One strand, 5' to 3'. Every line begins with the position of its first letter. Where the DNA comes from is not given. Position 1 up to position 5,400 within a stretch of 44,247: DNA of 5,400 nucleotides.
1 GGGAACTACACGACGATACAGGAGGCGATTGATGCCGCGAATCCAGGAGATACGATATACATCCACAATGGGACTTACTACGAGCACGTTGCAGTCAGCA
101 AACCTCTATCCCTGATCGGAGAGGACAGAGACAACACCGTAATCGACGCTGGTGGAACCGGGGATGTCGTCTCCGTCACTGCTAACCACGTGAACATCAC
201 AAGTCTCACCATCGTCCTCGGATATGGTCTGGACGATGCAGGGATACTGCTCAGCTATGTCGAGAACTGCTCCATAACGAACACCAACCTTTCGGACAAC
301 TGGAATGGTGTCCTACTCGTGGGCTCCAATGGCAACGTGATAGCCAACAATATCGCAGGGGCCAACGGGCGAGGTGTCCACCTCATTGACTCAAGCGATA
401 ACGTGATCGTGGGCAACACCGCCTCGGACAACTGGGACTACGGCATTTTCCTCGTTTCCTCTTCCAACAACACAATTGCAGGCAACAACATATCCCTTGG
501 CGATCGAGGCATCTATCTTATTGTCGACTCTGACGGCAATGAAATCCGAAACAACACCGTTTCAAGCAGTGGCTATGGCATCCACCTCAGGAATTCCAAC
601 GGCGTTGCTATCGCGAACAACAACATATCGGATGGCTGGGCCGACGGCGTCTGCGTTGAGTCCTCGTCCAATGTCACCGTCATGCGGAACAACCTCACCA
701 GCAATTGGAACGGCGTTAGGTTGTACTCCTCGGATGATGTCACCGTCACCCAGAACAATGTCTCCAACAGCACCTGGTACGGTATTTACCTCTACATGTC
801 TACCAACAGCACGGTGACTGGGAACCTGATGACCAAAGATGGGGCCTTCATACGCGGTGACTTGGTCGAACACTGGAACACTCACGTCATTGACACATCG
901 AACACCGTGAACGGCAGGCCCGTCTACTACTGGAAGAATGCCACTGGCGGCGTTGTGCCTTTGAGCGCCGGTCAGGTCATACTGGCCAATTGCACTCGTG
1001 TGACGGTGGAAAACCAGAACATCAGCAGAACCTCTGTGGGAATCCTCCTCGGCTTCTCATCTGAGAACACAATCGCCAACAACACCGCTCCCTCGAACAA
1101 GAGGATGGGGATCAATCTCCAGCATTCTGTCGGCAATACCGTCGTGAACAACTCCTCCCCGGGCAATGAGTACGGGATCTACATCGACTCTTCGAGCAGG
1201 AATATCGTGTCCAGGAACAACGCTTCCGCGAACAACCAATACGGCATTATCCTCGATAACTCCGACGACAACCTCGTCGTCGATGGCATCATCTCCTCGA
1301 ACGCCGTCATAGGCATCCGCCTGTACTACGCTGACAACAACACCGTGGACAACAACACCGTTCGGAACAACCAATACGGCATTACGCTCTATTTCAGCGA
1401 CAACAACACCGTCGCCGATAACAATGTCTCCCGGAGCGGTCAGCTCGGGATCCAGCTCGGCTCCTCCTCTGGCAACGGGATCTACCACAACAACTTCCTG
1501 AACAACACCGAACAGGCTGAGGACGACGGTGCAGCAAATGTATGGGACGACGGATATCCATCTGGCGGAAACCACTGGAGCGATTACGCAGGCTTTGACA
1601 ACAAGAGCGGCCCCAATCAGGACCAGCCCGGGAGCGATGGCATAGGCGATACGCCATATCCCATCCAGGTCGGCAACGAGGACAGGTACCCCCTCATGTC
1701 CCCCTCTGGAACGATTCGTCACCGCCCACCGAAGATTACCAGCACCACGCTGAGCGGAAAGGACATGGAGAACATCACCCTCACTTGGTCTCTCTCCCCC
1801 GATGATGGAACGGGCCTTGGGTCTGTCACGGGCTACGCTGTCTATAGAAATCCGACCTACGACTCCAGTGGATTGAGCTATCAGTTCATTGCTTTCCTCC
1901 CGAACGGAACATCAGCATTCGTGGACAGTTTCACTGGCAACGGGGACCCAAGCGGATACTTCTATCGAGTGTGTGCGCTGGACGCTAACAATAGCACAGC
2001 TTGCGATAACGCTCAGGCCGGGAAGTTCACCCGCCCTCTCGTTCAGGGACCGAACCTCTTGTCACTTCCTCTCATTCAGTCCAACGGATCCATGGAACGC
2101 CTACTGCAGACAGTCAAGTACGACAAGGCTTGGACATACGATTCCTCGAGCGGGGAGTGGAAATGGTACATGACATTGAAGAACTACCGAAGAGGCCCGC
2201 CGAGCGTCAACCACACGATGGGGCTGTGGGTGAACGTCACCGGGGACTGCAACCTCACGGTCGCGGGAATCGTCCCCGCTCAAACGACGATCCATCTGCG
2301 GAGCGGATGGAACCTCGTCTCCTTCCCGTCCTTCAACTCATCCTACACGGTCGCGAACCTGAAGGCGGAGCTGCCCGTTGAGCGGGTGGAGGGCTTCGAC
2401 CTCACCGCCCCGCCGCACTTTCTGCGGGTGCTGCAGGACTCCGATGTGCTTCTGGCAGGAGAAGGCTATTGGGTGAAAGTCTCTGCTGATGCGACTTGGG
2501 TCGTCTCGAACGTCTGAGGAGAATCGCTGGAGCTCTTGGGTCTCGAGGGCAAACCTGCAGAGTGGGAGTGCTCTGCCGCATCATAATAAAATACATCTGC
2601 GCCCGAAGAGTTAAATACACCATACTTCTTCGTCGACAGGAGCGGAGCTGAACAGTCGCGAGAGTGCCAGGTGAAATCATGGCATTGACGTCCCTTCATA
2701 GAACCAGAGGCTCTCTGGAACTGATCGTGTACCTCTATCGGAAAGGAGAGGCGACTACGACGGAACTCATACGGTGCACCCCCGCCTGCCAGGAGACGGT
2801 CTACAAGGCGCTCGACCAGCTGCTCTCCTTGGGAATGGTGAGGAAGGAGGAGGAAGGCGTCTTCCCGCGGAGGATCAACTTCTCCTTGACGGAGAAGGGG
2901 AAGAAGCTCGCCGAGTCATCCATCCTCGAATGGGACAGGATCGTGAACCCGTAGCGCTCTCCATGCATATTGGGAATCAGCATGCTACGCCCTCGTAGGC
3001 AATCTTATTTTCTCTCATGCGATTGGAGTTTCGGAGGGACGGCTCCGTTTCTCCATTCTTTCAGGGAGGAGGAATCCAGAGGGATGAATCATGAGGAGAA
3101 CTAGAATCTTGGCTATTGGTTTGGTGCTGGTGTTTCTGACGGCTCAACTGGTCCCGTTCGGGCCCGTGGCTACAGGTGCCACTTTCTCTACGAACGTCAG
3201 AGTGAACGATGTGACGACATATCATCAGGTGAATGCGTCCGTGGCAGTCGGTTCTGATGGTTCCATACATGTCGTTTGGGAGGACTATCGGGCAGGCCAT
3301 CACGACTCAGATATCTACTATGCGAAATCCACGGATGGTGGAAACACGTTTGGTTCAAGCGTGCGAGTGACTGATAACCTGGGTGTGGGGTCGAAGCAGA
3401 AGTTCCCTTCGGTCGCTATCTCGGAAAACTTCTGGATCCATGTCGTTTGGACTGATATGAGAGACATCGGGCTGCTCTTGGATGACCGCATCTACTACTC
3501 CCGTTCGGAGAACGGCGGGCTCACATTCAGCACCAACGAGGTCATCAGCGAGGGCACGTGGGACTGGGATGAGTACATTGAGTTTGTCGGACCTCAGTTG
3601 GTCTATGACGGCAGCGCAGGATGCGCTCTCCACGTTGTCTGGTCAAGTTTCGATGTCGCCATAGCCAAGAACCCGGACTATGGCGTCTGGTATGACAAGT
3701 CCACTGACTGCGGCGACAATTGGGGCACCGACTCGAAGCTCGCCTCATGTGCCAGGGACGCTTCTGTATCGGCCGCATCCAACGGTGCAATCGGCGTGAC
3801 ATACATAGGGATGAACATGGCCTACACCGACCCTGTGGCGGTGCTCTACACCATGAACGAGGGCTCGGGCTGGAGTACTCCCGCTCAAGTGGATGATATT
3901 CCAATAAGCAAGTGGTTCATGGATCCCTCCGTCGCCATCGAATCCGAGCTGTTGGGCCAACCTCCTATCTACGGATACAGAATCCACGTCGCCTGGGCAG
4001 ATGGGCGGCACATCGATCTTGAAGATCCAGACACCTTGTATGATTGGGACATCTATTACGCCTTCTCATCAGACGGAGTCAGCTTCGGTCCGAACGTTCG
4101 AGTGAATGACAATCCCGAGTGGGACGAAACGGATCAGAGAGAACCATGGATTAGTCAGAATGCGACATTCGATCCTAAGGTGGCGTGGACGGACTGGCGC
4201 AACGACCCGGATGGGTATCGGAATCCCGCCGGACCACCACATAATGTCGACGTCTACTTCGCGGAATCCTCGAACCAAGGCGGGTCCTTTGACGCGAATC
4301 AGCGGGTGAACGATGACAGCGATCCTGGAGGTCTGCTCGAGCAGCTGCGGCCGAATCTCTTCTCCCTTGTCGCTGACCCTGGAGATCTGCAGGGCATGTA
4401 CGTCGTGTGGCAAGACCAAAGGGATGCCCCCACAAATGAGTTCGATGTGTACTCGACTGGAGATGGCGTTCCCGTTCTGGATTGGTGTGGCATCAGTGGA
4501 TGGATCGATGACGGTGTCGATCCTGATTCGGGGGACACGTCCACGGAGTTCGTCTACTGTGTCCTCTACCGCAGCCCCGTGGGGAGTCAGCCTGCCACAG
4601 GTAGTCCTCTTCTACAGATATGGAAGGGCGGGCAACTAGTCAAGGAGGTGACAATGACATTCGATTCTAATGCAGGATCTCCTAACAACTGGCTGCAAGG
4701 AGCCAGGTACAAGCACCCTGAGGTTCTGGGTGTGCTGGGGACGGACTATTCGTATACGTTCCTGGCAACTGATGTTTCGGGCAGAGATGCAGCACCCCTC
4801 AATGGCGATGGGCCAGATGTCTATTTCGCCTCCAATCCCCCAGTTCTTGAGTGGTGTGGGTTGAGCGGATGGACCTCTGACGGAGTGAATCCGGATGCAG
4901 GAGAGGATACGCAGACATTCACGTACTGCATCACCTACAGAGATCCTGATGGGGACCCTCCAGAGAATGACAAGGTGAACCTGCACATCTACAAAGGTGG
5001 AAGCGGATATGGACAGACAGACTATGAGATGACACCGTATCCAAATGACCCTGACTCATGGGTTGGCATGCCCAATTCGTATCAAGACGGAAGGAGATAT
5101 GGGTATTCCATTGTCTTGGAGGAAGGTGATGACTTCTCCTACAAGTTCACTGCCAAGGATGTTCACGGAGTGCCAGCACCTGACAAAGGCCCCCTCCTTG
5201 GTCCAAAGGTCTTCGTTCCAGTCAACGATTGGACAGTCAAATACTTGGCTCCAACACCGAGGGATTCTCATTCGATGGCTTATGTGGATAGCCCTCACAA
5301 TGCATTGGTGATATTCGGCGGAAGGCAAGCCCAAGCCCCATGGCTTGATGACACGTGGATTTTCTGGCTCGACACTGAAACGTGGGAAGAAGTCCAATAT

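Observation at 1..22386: Island of seven giant, module-shuffled secreted proteins: candidate multi-component archaeal cell-surface apparatus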

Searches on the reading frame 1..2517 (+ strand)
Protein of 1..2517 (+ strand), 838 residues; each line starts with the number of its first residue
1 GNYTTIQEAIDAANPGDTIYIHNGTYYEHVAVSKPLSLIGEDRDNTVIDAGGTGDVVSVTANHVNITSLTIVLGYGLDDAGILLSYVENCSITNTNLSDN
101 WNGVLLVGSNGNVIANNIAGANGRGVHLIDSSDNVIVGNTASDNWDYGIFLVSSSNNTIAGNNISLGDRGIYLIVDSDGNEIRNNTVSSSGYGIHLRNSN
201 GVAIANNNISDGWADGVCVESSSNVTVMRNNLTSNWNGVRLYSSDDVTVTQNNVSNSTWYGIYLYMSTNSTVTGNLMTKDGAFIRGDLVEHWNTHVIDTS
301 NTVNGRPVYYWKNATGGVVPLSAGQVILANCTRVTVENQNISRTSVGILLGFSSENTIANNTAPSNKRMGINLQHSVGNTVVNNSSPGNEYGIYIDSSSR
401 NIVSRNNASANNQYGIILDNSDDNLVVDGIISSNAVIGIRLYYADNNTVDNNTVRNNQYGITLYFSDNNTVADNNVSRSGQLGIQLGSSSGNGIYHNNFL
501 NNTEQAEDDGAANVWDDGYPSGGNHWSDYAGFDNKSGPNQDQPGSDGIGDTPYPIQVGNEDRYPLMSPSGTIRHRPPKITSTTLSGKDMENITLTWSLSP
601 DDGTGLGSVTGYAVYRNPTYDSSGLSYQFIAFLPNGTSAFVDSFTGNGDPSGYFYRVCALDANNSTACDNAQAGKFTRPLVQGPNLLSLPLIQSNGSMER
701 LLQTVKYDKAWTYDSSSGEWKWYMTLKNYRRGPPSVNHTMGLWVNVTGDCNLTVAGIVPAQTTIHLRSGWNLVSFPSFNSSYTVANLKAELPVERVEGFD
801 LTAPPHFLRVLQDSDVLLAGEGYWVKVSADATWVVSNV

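Call 4: search_protein_families(library=pfam, proteins=[window:1-2517:+], max_evalue=0.01)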
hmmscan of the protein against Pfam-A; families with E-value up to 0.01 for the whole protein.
window:1-2517:+ (838 aa): 2 families
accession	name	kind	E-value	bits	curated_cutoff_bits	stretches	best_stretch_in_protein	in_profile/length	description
PF05048.19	NosD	-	2.1e-72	243.5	23.6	4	405-531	74-212/212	Periplasmic copper-binding protein (NosD)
PF13229.12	Beta_helix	-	1.4e-58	197.5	25.9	4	326-474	3-156/158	Right handed beta helix region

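Call 12: search_protein_families(library=ncbifam, proteins=[window:1-2517:+], max_evalue=0.01)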
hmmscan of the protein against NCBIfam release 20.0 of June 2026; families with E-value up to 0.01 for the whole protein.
window:1-2517:+ (838 aa): 4 families
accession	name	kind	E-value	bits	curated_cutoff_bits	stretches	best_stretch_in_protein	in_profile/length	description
TIGR03804.1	para_beta_helix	repeat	3.5e-65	215.5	19.45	9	125-165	1-40/44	parallel beta-helix repeat protein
TIGR04247.1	NosD_copper_fam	subfamily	8.1e-61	205.7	300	3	6-278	1-283/377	nitrous oxide reductase family maturation protein NosD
TIGR03805.1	beta_helix_1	subfamily_domain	2.1e-09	36.9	141.5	1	186-258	102-174/314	parallel beta-helix domain-containing protein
NF038177.1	epimerase_AlgG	equivalog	0.0075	15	700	0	401-463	332-397/519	mannuronan 5-epimerase AlgG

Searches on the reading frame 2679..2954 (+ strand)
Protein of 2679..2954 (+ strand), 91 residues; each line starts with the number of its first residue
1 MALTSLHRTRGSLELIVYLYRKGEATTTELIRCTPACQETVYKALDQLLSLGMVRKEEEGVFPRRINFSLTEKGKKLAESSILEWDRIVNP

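Call 56: search_protein_families(library=pfam, proteins=[window:2679-2954:+], max_evalue=0.5)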
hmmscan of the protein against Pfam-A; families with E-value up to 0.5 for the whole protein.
window:2679-2954:+ (91 aa): 12 families
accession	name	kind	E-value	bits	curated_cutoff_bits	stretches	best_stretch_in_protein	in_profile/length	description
PF01638.23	HxlR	-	1.1e-06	28.9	20.8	1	15-79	9-74/91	HxlR-like helix-turn-helix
PF01978.25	TrmB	-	2.1e-05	24.7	25.6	1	18-63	16-59/68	Sugar-specific transcriptional regulator TrmB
PF03551.20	PadR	-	0.0014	19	27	1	40-77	33-72/75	Transcriptional regulator PadR-like family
PF07381.18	EarA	-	0.0019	18.4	22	1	39-79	50-88/90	EarA-like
PF13601.12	HTH_34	-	0.0033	18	27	1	13-88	3-79/80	Winged helix DNA-binding domain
PF22166.2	ArnR1-like_WHD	-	0.0037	17.9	26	1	21-80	23-82/90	ArnR1-like, winged-helix domain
PF22194.2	F-93_WHD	-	0.016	15.7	28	1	18-74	5-62/62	F-93, winged-helix domain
PF12802.13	MarR_2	-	0.032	14.8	27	1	13-59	8-55/61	MarR family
PF25212.1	HVO_A0114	-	0.084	13.1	27.6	1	11-60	23-72/84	HVO_A0114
PF14947.12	HTH_45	-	0.096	13.1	25.5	1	22-79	17-67/77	Winged helix-turn-helix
PF25213.1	HVO_A0261_N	-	0.1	13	35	1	21-79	21-72/86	HVO_A0261 N-terminal domain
PF19187.6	HTH_PafC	-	0.17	12.1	32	1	12-58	6-52/115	PafC helix-turn-helix domain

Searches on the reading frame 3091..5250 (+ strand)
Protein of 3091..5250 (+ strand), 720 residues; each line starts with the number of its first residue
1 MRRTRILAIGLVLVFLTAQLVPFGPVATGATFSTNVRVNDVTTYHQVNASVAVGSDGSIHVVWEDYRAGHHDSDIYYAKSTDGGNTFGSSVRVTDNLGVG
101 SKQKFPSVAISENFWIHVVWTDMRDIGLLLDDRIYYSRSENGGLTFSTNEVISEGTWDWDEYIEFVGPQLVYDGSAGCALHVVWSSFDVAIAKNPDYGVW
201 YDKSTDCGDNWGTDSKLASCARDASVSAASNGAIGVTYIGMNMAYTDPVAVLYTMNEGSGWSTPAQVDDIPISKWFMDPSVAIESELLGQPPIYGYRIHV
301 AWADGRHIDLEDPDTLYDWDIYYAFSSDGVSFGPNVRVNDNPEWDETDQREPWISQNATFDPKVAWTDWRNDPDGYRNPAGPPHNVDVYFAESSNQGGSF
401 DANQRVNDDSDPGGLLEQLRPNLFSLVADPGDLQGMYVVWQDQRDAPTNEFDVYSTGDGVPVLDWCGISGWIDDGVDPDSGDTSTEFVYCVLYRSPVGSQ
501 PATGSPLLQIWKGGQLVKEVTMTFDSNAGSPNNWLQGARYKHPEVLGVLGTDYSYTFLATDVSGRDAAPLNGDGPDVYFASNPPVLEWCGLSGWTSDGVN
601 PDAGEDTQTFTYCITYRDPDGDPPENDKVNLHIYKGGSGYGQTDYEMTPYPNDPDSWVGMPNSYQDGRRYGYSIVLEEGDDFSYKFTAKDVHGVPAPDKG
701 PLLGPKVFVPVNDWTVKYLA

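Call 30: find_homologous_proteins(query=window:3091-5250:+, max_evalue=0.00001)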
Query window:3091-5250:+ (720 aa): 235 proteins with E <= 0.00001 among 8000 candidates; the best 120 are listed.
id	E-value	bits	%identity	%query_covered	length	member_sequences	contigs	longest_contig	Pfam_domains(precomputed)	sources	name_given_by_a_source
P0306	5.3e-99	351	39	80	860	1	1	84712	PF07646.22,PF13418.13,PF24681.2,PF13415.13,PF24981.2,PF01344.32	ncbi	-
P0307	1.1e-94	337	43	64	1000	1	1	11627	PF01839.30,PF00932.26,PF13517.13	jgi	jgi:hypothetical protein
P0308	3.5e-93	332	28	64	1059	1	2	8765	PF15892.12,PF06739.18,PF00041.28,PF04616.21,PF13088.13,PF16656.12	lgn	-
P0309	1.8e-89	319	42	63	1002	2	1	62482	PF01839.30,PF00932.26,PF13517.13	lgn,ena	-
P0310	2.0e-80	289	39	64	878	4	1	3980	-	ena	-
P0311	7.0e-76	274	29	58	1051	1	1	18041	PF24316.2,PF15892.12,PF13088.13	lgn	-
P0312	1.5e-65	240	26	56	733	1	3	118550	PF13088.13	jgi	jgi:hypothetical protein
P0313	6.9e-62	228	29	51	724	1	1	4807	PF15892.12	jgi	jgi:hypothetical protein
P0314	2.9e-61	226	30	63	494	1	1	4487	PF24316.2,PF15892.12,PF02012.27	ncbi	-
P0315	2.2e-59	220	27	58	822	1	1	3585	PF12904.14,PF13088.13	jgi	-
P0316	4.3e-56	209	31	63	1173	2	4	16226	-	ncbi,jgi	ncbi:MAG: hypothetical protein ACW99U_16675 [Candidatus Thorarchaeota archaeon]|jgi:hypothetical pro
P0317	3.0e-53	200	29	63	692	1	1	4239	PF24316.2,PF13088.13,PF16656.12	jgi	jgi:hypothetical protein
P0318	2.6e-52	196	28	60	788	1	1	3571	PF10648.16,PF17957.8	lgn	-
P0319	3.8e-52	196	26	57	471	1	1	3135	PF02012.27,PF13088.13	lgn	-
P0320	7.1e-52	195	28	63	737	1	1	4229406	PF15892.12,PF13088.13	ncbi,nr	ncbi:MAG: exo-alpha-sialidase [Thermoplasmata archaeon]|nr:MAG: exo-alpha-sialidase [Thermoplasmata 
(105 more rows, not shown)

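Call 31: find_encoding_contigs(protein=P0306, flank=10000, max_places=2)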
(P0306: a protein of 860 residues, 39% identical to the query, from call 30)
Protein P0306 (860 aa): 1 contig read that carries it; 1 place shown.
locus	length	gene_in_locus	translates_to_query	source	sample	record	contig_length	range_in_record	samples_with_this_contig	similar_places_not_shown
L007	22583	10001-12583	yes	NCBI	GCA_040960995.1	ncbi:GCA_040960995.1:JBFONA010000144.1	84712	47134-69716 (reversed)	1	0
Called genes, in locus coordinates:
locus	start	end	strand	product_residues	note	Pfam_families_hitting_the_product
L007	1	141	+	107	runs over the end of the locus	-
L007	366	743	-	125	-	-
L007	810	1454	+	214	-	-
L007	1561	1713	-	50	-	-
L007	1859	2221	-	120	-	-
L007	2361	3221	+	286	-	PF09509:Hypoth_Ymh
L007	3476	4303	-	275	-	-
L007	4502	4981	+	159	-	-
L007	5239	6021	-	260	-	PF18728:HEPN_AbiV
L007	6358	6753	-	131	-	-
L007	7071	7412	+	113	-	-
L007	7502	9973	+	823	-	PF00801:PKD, PF18911:PKD_4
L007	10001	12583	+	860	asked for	PF24681:Kelch_KLHDC2_KLHL20_DRC7, PF01344:Kelch_1 (faint), PF07646:Kelch_2 (faint), PF13415:Beta-prop_FBX42, PF13418:Beta-prop_TYW4 (faint), PF24981:Beta-prop_ATRN-LZTR1, PF13415:Beta-prop_FBX42, PF24681:Kelch_KLHDC2_KLHL20_DRC7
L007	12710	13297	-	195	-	PF13302:Acetyltransf_3, PF00583:Acetyltransf_1, PF13523:Acetyltransf_8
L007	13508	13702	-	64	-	-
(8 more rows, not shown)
